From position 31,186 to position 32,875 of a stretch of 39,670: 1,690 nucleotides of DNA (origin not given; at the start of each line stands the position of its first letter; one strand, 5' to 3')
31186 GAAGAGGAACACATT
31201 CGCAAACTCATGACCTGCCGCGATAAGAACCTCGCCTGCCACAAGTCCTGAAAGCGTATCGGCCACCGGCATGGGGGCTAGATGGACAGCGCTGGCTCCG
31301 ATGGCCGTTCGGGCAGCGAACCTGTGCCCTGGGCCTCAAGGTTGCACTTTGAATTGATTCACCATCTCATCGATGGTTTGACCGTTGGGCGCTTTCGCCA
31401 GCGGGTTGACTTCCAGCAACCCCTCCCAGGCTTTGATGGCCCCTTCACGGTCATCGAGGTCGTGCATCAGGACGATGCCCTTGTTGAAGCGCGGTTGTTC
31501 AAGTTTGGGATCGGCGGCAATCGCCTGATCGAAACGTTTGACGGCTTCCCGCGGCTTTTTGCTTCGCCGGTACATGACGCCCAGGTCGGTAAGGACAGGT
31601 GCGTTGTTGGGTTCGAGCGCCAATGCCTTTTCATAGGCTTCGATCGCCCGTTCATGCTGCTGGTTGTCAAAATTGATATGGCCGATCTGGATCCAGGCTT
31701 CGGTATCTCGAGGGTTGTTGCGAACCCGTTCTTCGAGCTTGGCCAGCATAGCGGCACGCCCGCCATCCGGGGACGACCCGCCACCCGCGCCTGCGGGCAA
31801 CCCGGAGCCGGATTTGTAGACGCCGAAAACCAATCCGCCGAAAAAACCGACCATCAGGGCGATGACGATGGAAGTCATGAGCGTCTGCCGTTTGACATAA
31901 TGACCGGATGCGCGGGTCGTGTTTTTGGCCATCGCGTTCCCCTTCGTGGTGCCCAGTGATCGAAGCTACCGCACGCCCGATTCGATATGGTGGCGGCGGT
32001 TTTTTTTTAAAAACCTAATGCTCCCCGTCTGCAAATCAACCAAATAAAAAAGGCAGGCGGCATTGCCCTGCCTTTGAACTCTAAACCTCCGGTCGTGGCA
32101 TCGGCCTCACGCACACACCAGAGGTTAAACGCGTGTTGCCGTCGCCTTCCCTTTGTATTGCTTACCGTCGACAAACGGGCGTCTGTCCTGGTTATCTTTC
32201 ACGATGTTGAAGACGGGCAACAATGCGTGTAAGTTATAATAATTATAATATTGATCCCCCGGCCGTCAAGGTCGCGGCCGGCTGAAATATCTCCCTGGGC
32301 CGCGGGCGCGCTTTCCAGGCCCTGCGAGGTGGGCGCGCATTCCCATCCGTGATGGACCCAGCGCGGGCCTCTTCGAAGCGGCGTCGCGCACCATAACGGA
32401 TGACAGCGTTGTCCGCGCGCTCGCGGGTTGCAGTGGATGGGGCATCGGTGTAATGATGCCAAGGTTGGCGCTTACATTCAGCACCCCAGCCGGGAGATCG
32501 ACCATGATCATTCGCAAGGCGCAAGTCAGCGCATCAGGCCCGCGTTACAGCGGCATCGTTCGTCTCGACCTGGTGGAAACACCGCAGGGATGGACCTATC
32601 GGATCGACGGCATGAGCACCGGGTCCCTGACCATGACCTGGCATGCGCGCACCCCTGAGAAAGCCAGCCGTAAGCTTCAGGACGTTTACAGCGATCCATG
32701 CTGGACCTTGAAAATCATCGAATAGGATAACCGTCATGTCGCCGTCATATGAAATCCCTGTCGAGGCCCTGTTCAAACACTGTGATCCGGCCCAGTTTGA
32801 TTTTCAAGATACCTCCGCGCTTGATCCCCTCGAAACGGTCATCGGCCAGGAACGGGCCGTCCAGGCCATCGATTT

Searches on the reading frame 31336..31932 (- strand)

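Call 3: search_protein_families(library=pfam, proteins=[window:31336-31932:-], max_evalue=0.01)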
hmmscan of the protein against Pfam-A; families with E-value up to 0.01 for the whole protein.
window:31336-31932:- (198 aa): 19 families
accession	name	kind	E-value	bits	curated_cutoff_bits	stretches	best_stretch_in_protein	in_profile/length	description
PF07719.23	TPR_2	-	7.7e-16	57.3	27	2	78-110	2-34/34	Tetratricopeptide repeat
PF00515.34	TPR_1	-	4.4e-14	52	27.8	1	78-110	2-34/34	Tetratricopeptide repeat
PF13414.12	TPR_11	-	1.3e-12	47.6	26.8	1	84-121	1-38/42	TPR repeat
PF13431.12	TPR_17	-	2.2e-12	46.7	24.4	1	99-131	1-33/34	Tetratricopeptide repeat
PF13181.12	TPR_8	-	4.4e-12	45.6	25.7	1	78-110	2-34/34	Tetratricopeptide repeat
PF13428.12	TPR_14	-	4.9e-11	42.6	23.5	1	78-118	2-42/44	Tetratricopeptide repeat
PF23914.1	TPR_CcmH_CycH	-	6.3e-11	42.8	42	1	66-175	39-150/158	Cytochrome c-type biogenesis protein H TPR domain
PF13424.12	TPR_12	-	7.3e-09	36.1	30.1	1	79-142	5-76/77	Tetratricopeptide repeat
PF13432.12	TPR_16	-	1.2e-08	35.7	32.7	1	66-111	20-65/65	Tetratricopeptide repeat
PF14559.12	TPR_19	-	1.4e-08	35.3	25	1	89-143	3-57/68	Tetratricopeptide repeat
PF13371.12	TPR_9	-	2.7e-07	31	35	1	87-145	5-63/73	Tetratricopeptide repeat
PF24575.1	TPR_Slam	-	4.2e-07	30.8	35.2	0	84-121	54-91/104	Surface lipoprotein assembly modifier, N-terminal TPR repeats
PF13176.12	TPR_7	-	3.5e-06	27.1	27.9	0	114-144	2-32/36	Tetratricopeptide repeat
PF13174.12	TPR_6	-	1.2e-05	26.1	26.3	0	86-109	9-32/33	Tetratricopeptide repeat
PF13429.12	TPR_15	-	6.7e-05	22.9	26.2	1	61-147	131-219/280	Tetratricopeptide repeat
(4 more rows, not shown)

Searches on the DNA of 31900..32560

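Call 61: search_rna_families(source=window, start=31900, end=32560, threshold=evalue, max_evalue=1)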
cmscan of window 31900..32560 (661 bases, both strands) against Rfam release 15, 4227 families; matches with E-value up to 1: 2.
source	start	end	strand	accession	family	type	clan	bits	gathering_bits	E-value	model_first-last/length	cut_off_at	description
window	32040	32088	-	RF02056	STnc390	Gene; sRNA;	-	17.9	50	0.45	1-60/60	no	Salmonella sRNA STnc390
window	31900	32007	+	RF02883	BcKCsr2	Gene; sRNA;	-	14.8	40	0.84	1-129/129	no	Burkholderia sRNA 2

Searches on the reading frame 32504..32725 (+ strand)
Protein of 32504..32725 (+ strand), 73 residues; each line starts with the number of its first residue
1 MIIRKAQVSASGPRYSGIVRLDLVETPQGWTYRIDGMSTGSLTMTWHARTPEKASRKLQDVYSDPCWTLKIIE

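Call 3: search_protein_families(library=pfam, proteins=[window:32504-32725:+], max_evalue=0.01)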
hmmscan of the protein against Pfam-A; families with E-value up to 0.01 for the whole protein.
window:32504-32725:+ (73 aa): 0 families

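Call 4: search_protein_families(library=ncbifam, proteins=[window:32504-32725:+], max_evalue=0.01)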
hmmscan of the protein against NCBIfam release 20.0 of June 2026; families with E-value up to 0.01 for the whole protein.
window:32504-32725:+ (73 aa): 0 families

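Call 5: search_protein_families(library=padloc, proteins=[window:32504-32725:+], max_evalue=0.01)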
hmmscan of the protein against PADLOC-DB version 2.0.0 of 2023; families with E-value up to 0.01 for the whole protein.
window:32504-32725:+ (73 aa): 0 families

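Call 34: find_homologous_proteins(query=window:32504-32725:+, max_evalue=0.01)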
Query window:32504-32725:+ (73 aa): 23 proteins with E <= 0.01 among 23 candidates.
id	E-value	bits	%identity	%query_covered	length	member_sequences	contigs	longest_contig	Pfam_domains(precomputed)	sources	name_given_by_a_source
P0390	1.5e-41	157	99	100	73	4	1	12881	-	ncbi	-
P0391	3.0e-38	146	89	100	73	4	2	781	-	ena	-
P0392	4.5e-38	146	90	100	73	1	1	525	-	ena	-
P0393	1.6e-37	144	89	100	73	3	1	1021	-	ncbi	-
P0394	2.4e-37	143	90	100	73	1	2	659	-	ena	-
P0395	3.3e-35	136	86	100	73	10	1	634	-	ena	-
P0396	5.0e-31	123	78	100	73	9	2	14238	-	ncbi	-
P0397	7.1e-31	123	81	100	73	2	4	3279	-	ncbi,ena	-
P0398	1.8e-30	121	77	100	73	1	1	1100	-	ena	-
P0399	1.9e-30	121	74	100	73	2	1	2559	-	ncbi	-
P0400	3.9e-30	120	78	100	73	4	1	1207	-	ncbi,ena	-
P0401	5.0e-30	120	75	100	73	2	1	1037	-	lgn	-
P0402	5.1e-30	120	78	100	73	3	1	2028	-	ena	-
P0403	5.1e-30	120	73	100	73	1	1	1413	-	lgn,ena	-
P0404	5.4e-30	120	75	100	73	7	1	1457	-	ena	-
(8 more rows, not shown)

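Call 79: predict_structure(alignment_id=A6)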
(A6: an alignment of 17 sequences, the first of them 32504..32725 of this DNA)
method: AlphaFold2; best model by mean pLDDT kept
length: 73 residues; sequences in the alignment: 17
mean_pLDDT: 83.3   pTM: 0.64
mean pLDDT of the five models: 83.3, 80.2, 72.9, 69.9, 64.4
residues with pLDDT >= 90: 14; 70-90: 52; 50-70: 7; < 50: 0
segments of 3 or more residues with pLDDT < 50: none
pLDDT, mean of each block of 10 residues (from residue 1): 85 75 91 80 84 89 80 84
secondary structure, 60 per line:
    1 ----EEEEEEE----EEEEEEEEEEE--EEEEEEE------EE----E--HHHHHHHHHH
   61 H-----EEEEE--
elements in order: E5-11 E16-26 E29-35 H51-61 E67-71

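Call 82: fold_search(model_id=the predicted structure, library=pdb)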
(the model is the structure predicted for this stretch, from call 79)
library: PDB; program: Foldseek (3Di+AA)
matches with E <= 10: 346; with E <= 0.001: 0
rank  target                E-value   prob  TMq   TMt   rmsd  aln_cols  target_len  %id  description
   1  8cm1                  9.7e-01  0.12  0.30  0.16   9.9        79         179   11  Lol B - Localization of lipoprotein B from Vibrio cholera (released 2023-06-21)
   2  8d4z_A                1.1e+00  0.51  0.44  0.13   4.9        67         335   12  Crystal structure of USP7 in complex with allosteric inhibitor FX1-3763 (released 2023-09-20)
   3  9den_A                1.2e+00  0.20  0.38  0.12   6.0        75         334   12  USP7 in complex with macrocycle MC07 (released 2025-03-05)
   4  8h7g_D                1.4e+00  0.12  0.31  0.12   6.5        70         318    6  Cryo-EM structure of the human SAGA complex (released 2022-12-14)
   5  8chv_D                1.5e+00  0.33  0.42  0.26   4.8        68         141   15  Crystal structure of human PURA (fragment Glu57-Glu212, PUR repeat I and II) R140P mutant (released 2024-02-21)
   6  6vn3_B                1.6e+00  0.38  0.44  0.13   5.0        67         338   12  USP7 IN COMPLEX WITH LIGAND COMPOUND 23 (released 2020-04-29)
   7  1y43_B                1.6e+00  0.16  0.31  0.17   6.8        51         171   12  crystal structure of aspergilloglutamic peptidase from Aspergillus niger (released 2005-12-13)
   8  3trs_D                1.6e+00  0.14  0.27  0.14   6.8        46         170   13  The crystal structure of aspergilloglutamic peptidase from Aspergillus niger (released 2012-08-22)
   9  7tol                  1.8e+00  0.33  0.43  0.08   6.0        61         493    8  X-ray crystal structure of glycerol dibiphytanyl glycerol tetraether - macrocyclic archaeol synthase (GDGT-MAS) from Met (released 2022-08-31)
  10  8hje                  1.8e+00  0.30  0.45  0.14   4.8        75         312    8  Vismodegib binds to the catalytical domain of human Ubiquitin-Specific Protease 28 (released 2023-05-03)
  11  7bny_C                1.9e+00  0.21  0.40  0.27   5.1        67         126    9  Structure of 2A protein from encephalomyocarditis virus (EMCV) (released 2021-12-08)
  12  5l9t_A                1.9e+00  0.14  0.30  0.03   3.9        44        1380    9  Model of human Anaphase-promoting complex/Cyclosome (APC/C-CDH1) with E2 UBE2S poised for polyubiquitination where UBE (released 2016-10-26)
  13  5uao_B                1.9e+00  0.08  0.29  0.07   7.8        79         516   18  Crystal structure of MibH, a lathipeptide tryptophan 5-halogenase (released 2017-01-25)
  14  3tgv_A                1.9e+00  0.06  0.24  0.15  11.1       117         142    6  Crystal structure of HutZ,the heme storsge protein from Vibrio cholerae (released 2012-08-22)
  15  8p1q_B                2.0e+00  0.21  0.35  0.09   4.9        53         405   13  USP28 in complex with FT206 (released 2024-05-22)
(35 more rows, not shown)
